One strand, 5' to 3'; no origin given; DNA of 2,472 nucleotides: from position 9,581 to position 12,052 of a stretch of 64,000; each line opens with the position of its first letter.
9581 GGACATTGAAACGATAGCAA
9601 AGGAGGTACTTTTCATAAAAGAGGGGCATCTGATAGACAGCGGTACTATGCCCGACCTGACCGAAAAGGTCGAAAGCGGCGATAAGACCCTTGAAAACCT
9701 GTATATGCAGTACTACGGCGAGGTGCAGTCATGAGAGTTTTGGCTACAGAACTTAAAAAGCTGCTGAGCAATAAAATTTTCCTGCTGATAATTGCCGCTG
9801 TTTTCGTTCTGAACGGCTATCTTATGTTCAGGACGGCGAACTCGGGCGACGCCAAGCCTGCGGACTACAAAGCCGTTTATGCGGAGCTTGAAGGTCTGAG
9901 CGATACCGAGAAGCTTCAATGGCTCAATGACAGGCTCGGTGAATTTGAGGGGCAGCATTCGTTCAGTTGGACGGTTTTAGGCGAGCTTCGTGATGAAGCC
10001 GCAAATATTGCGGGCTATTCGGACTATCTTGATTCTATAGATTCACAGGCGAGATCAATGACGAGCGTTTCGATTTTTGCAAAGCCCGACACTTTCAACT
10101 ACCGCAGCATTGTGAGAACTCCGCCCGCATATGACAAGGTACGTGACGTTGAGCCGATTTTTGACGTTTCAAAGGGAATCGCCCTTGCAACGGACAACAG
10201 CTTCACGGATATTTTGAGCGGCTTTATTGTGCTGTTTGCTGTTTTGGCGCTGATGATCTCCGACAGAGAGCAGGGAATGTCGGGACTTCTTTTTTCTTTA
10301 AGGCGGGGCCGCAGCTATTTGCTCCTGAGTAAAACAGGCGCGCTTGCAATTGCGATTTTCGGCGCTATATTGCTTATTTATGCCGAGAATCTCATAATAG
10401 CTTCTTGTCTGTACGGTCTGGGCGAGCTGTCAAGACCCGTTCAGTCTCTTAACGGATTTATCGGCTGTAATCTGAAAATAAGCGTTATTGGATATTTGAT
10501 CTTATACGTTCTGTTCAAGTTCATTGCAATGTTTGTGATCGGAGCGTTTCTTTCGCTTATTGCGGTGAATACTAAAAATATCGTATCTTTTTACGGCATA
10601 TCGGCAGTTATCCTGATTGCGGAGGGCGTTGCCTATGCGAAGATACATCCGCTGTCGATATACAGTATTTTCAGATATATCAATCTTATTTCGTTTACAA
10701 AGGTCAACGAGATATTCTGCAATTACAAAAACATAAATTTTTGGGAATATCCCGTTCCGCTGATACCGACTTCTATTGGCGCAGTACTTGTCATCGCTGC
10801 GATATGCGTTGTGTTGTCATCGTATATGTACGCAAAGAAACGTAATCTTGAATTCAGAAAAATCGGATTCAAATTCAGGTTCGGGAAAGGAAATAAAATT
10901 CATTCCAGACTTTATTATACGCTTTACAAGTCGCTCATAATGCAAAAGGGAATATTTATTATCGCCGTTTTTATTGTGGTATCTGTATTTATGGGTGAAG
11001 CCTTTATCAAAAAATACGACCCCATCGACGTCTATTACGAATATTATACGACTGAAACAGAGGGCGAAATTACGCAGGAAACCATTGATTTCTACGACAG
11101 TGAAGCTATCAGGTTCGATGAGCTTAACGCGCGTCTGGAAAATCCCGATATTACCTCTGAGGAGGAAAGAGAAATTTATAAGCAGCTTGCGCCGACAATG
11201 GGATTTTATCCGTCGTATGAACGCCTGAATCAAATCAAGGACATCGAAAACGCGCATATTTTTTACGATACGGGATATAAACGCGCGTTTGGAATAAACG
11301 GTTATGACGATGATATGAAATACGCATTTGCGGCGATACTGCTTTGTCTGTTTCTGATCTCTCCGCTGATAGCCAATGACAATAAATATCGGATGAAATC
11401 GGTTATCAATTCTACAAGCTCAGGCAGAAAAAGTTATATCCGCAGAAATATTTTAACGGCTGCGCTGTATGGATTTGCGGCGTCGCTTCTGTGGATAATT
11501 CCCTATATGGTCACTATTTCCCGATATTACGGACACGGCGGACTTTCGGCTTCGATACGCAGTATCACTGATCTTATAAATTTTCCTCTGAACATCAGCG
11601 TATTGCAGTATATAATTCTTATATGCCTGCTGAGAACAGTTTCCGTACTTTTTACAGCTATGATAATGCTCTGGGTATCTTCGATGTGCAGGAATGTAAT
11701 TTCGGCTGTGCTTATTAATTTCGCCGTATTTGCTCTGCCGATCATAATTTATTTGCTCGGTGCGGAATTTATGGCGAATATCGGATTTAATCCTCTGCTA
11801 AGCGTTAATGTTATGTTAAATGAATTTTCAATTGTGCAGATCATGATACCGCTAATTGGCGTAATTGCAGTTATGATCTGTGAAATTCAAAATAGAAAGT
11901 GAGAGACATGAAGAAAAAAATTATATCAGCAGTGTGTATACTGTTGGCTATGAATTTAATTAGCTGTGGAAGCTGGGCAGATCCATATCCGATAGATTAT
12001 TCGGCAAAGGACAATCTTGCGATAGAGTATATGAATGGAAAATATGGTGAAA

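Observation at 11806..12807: Permease C-terminus displaced by an inserted cassette; 22-bp direct repeat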

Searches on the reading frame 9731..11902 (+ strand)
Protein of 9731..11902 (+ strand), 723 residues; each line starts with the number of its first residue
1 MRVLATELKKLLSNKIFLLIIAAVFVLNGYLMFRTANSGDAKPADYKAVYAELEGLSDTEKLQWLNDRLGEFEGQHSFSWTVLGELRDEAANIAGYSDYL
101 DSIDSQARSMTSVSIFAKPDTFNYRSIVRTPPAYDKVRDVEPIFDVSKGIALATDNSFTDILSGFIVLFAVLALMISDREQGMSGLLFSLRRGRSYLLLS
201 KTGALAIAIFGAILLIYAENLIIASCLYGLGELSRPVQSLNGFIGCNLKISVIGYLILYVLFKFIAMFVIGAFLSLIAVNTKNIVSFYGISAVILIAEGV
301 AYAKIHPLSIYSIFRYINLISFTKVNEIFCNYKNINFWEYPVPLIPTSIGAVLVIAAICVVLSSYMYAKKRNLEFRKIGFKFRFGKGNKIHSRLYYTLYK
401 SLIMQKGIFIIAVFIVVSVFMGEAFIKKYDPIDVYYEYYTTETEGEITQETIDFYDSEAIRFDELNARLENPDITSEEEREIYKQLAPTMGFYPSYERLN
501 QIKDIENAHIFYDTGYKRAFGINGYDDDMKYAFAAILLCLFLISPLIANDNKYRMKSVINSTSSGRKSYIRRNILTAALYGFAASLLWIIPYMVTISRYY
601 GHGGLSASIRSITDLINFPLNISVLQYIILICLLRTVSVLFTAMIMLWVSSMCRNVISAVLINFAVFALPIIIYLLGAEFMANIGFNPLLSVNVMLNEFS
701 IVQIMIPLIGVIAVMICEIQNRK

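Call 7: search_protein_families(library=pfam, proteins=[window:9731-11902:+], max_evalue=0.01)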
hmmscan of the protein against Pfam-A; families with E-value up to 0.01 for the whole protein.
window:9731-11902:+ (723 aa): 0 families

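Call 8: find_encoding_contigs(protein=window:9731-11902:+, flank=6000, max_places=10)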
Protein window:9731-11902:+ (723 aa): 1 contig read that carries it; 1 place shown.
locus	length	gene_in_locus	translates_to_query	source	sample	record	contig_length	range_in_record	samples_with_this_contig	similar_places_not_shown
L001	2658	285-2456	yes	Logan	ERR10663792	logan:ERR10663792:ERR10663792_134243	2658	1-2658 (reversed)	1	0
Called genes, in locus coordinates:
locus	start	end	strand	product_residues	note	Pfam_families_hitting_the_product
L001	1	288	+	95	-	?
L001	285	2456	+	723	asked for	-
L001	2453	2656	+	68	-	?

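Call 9: find_homologous_proteins(query=window:9731-11902:+, max_evalue=0.00001)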
Query window:9731-11902:+ (723 aa): 132 proteins with E <= 0.00001 among 8000 candidates; the best 120 are listed.
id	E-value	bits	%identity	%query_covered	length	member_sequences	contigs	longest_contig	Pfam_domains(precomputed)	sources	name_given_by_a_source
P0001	0.0e+0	1565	99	100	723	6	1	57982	-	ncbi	-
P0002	0.0e+0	1423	89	100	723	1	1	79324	-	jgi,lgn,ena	-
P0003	0.0e+0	1384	87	99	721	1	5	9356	-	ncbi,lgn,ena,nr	ncbi:MAG: hypothetical protein J6B75_04700 [Ruminococcus sp.]|nr:hypothetical protein [Ruminococcus 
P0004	0.0e+0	1245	80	96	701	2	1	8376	-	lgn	-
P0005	0.0e+0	1245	77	99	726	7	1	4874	-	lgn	-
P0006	0.0e+0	1226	78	97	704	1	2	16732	PF12679.14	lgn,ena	-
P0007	0.0e+0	1216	77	97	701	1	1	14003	-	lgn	-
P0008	0.0e+0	1215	77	97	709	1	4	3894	-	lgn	-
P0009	0.0e+0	1190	76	97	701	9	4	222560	-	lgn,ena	-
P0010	0.0e+0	1167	72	99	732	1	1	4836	-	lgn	-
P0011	0.0e+0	1165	72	100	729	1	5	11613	-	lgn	-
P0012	0.0e+0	1156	73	100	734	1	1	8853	-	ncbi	-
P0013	0.0e+0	1146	73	97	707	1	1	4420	-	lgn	-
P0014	0.0e+0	1141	73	97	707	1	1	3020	-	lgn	-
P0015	0.0e+0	1131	70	99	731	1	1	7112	-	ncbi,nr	ncbi:MAG: hypothetical protein LUG91_06630 [Ruminococcus sp.]|nr:hypothetical protein [Ruminococcus 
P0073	1.4e-294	997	63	96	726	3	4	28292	PF12679.14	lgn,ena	-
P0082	1.1e-286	971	62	100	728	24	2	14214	PF12679.14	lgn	-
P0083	4.1e-285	966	61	96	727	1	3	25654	PF12679.14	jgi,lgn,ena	jgi:hypothetical protein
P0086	4.8e-278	943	59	100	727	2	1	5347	PF12679.14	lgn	-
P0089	5.6e-277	939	58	100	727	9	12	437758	PF12679.14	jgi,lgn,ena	-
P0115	1.3e-202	693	59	71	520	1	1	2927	PF12679.14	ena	-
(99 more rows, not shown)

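Call 12: find_encoding_contigs(protein=P0003, flank=6000, max_places=4)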
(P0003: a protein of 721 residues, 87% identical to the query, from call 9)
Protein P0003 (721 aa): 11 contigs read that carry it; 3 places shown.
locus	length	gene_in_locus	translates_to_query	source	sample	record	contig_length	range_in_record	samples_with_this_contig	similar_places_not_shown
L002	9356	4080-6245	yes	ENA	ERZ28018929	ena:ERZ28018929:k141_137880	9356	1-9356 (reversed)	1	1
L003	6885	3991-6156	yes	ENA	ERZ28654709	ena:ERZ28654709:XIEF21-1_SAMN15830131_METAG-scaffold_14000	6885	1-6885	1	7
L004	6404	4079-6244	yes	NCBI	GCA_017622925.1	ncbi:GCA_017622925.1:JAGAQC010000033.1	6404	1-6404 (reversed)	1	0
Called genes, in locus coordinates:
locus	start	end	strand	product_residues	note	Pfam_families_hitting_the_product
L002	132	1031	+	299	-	-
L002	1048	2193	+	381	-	-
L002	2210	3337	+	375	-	-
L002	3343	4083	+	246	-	PF02463:SMC_N (faint), PF00005:ABC_tran, PF13304:AAA_21 (weak)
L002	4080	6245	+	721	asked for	-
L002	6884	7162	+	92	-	-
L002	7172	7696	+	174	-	-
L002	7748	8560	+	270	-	PF19481:DUF6017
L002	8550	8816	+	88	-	-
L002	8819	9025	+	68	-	-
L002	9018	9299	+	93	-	-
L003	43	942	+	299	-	-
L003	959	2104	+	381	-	-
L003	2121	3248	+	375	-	-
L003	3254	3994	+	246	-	PF02463:SMC_N (faint), PF00005:ABC_tran, PF13304:AAA_21 (weak)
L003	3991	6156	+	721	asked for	-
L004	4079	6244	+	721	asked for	-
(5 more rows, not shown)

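Call 13: find_encoding_contigs(protein=P0002, flank=6000, max_places=3)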
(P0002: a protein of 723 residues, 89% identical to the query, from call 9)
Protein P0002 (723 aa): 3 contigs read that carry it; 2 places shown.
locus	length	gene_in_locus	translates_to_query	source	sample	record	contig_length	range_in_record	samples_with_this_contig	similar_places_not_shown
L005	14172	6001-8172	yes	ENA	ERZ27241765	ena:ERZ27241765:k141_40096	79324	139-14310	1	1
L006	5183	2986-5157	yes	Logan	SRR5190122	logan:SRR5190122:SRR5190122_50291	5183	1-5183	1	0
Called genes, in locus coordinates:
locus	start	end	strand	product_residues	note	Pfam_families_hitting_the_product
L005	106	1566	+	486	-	PF13416:SBP_bac_8 (weak)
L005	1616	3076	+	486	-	PF13416:SBP_bac_8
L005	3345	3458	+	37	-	-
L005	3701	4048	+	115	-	-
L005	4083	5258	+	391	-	-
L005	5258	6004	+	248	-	PF13476:AAA_23 (weak), PF02463:SMC_N (faint), PF00005:ABC_tran, PF13304:AAA_21 (weak)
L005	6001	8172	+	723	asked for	-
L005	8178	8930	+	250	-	-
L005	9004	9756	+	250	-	-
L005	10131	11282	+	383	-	PF14199:DUF4317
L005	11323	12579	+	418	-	PF00654:Voltage_CLC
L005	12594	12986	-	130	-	PF12670:DUF3792 (weak)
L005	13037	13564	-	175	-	PF02699:YajC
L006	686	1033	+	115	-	-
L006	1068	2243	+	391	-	-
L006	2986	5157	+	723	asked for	-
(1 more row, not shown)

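Call 14: find_encoding_contigs(protein=P0009, flank=8000, max_places=3)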
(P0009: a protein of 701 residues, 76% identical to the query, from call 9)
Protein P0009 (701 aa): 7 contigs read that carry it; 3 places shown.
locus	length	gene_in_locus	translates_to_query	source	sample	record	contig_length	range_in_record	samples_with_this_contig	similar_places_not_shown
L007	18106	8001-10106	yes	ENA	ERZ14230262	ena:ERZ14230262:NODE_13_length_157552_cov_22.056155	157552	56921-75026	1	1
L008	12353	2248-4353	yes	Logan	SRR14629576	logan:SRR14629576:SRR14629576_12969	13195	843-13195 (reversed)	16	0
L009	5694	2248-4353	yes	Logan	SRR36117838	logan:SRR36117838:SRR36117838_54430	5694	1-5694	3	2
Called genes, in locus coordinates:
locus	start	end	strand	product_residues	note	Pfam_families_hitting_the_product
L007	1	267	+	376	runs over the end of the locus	-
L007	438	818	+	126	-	-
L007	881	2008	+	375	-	-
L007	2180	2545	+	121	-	-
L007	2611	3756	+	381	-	-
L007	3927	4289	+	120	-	-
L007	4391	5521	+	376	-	-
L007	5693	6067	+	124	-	-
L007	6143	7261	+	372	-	-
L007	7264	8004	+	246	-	PF02463:SMC_N (faint), PF00005:ABC_tran, PF13304:AAA_21 (weak)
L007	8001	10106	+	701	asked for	-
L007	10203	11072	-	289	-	PF04018:VCA0040-like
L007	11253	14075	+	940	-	PF00005:ABC_tran (faint), PF02463:SMC_N (faint), PF03193:RsgA_GTPase (faint), PF13191:AAA_16 (faint), PF13555:AAA_29 (faint), PF20703:nSTAND1 (faint), PF17760:UvrA_inter, PF17755:UvrA_DNA-bind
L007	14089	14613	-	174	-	PF18907:DUF5662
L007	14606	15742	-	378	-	PF07470:Glyco_hydro_88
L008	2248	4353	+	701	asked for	-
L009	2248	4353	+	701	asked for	-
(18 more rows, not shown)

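Call 22: find_related_loci(query=A1, collection=genome_contigs, flank=7000)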
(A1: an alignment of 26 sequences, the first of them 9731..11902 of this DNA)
Query A1 (723 aa) in genome_contigs; peptide patterns used: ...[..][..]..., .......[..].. (x = any residue, [..] = any of these).
193 stretches matched a pattern; 25 encode a relative of the query (tblastn E <= 1e-3); 24 distinct loci.
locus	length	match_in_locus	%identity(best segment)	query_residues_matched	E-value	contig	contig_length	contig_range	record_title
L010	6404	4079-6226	87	1-716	0e+0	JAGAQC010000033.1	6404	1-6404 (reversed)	MAG: Ruminococcus sp. isolate RGIG8671 Water_deer_Colon-1__c120639, whole genome shotgun sequence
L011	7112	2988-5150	70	1-716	0e+0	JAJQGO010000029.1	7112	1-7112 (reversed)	MAG: Ruminococcus sp. isolate U.2_2 NODE_1332_length_7112_cov_15.553210, whole genome shotgun sequence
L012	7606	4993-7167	70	1-721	0e+0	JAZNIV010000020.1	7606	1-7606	MAG: Clostridia bacterium isolate T1900044683_TS20190149.MAGScoT_cleanbin_000009 SGB_1703_k141_2177693, whole genome sho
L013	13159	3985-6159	71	1-721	0e+0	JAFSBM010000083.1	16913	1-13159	MAG: Ruminococcus sp. isolate RGIG2991 Goat_Rectum-3__c270269, whole genome shotgun sequence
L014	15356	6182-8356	70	1-721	0e+0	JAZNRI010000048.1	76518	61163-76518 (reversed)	MAG: Lachnospiraceae bacterium isolate T1900044817_TS20190283.MAGScoT_cleanbin_000022 SGB_2824_k141_1110641, whole genom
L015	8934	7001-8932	76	1-667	0e+0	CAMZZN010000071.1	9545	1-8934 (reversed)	MAG TPA_asm: uncultured Ruminococcus sp. isolate SRR14629575_bin.4_metawrap_v1.3_MAG genome assembly, contig: NODE.4448_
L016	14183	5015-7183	66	1-722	0e+0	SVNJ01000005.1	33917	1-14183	MAG: Ruminococcus sp. isolate SIG536 NODE_7051_length_33917_cov_1.352442, whole genome shotgun sequence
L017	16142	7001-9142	68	1-711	0e+0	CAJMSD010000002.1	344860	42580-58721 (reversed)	TPA_asm: uncultured bacterium isolate SRR5580103-bin.7 genome assembly, contig: NODE_6_length_344860_cov_37.636548, whol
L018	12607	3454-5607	66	1-716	0e+0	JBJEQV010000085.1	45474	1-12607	MAG: Porcipelethomonas sp. isolate LOHA42_bin.032 NODE_465_length_45474_cov_8.576895, whole genome shotgun sequence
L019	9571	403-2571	65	1-721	0e+0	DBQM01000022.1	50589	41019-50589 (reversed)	MAG TPA_asm: Ruminococcus sp. UBA1394 UBA1394_contig_8485, whole genome shotgun sequence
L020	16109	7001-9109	66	1-699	0e+0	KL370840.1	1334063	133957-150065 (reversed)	Ruminococcus flavefaciens MC2020 genomic scaffold T490DRAFT_scaffold00001.1, whole genome shotgun sequence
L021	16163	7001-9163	69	1-717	0e+0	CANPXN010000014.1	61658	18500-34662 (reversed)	MAG: uncultured Clostridia bacterium isolate Lapin-004__bin111 genome assembly, contig: Lapin-004__NODE_502_length_61658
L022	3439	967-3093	65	1-707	0e+0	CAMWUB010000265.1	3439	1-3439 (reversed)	MAG TPA_asm: uncultured Ruminococcus sp. isolate SRR14411279_bin.3_metawrap_v1.3_MAG genome assembly, contig: NODE.1988_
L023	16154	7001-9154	64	1-712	0e+0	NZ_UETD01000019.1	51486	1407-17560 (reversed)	Ruminococcus flavefaciens strain SAb67, whole genome shotgun sequence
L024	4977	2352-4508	63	1-716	0e+0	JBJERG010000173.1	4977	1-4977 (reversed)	MAG: Ruminococcus sp. isolate FUKU06_bin.005 NODE_3170_length_4977_cov_6.451036, whole genome shotgun sequence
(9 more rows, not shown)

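Call 24: find_encoding_contigs(protein=P0001, flank=6000, max_places=6)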
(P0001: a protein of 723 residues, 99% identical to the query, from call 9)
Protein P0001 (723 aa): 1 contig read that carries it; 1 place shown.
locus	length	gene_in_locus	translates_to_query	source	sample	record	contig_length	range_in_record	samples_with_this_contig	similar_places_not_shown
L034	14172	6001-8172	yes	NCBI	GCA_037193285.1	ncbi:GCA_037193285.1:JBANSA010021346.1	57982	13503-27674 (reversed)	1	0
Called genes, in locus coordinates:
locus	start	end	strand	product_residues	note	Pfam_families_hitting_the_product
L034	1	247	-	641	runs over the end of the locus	PF00005:ABC_tran, PF02463:SMC_N (faint), PF13175:AAA_15 (faint), PF13555:AAA_29 (faint), PF13304:AAA_21 (faint), PF12848:ABC_tran_Xtn, PF00005:ABC_tran, PF16326:ABC_tran_CTD (weak)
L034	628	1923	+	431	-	PF13306:LRR_5, PF00404:Dockerin_1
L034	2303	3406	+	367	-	-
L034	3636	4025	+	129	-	-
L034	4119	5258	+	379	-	-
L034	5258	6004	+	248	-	PF13476:AAA_23 (faint), PF02463:SMC_N (faint), PF00005:ABC_tran, PF13304:AAA_21 (weak)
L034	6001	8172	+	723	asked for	-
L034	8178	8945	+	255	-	-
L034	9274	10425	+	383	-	PF14199:DUF4317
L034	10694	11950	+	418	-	PF00654:Voltage_CLC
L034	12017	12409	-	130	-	PF12670:DUF3792 (weak)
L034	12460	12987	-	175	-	PF02699:YajC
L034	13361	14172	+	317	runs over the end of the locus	PF00072:Response_reg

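Call 38: search_protein_families(library=pfam, proteins=[L034:3636-4025:+, window:9731-11902:+], max_evalue=1)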
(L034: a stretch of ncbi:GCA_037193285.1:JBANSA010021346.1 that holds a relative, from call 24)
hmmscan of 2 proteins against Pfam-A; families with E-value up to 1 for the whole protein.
L034:3636-4025:+ (129 aa): 1 family
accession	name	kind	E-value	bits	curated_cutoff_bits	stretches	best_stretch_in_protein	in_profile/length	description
PF18715.7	Phage_spike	-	0.024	15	28.2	1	65-91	22-48/53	Phage spike trimer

window:9731-11902:+ (723 aa): 0 families

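Call 39: search_protein_families(library=ncbifam, proteins=[L034:3636-4025:+, window:9731-11902:+], max_evalue=0.1)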
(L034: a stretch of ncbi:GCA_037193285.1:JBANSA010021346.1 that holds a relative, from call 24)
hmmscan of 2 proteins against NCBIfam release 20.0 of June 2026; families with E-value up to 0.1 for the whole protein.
L034:3636-4025:+ (129 aa): 0 families

window:9731-11902:+ (723 aa): 0 families
